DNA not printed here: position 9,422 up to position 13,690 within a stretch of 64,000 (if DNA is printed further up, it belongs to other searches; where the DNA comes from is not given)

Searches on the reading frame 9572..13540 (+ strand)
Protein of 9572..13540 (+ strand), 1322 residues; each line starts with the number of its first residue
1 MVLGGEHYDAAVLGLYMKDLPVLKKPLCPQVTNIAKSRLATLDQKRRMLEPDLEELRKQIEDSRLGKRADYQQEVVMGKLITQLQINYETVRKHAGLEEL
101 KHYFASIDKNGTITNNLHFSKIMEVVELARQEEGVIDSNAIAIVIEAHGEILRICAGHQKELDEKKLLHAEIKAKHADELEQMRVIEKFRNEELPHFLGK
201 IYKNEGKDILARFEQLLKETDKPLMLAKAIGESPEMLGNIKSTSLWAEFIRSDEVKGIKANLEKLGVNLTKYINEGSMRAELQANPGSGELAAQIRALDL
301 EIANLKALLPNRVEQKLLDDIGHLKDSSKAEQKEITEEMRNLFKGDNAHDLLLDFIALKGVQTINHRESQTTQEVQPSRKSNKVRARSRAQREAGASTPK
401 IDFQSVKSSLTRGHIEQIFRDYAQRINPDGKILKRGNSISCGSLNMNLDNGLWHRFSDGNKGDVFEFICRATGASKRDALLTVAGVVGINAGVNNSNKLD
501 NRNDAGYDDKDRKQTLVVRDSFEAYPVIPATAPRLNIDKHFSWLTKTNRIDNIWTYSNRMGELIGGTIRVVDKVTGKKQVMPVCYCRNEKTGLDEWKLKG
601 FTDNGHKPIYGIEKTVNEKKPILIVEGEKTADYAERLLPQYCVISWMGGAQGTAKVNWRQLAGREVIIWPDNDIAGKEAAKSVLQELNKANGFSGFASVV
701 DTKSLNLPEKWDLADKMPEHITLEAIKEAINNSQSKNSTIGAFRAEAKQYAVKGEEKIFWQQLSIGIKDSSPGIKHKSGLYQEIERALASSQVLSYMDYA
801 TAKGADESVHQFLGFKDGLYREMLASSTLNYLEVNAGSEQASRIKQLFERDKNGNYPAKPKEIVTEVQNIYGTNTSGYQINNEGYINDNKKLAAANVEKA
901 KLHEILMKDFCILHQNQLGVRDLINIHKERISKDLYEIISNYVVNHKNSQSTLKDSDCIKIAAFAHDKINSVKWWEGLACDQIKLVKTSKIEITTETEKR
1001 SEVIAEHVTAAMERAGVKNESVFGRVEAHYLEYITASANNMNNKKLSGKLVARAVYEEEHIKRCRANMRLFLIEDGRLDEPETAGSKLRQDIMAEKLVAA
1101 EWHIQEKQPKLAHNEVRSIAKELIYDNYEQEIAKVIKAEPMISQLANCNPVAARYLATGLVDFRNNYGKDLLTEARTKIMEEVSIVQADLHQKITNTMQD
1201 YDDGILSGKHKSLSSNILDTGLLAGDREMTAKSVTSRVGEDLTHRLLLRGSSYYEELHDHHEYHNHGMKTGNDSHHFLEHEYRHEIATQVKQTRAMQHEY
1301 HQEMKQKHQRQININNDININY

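Call 48: search_protein_families(library=pfam, proteins=[window:9572-13540:+], max_evalue=0.001)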
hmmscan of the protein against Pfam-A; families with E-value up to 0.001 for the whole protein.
window:9572-13540:+ (1322 aa): 2 families
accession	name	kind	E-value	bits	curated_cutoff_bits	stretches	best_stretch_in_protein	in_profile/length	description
PF19898.4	DUF6371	-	1.8e-07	31.5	27.7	1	551-671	34-149/150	Domain of unknown function (DUF6371)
PF01751.28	Toprim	-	2.5e-06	28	23.1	1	622-689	2-86/96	Toprim domain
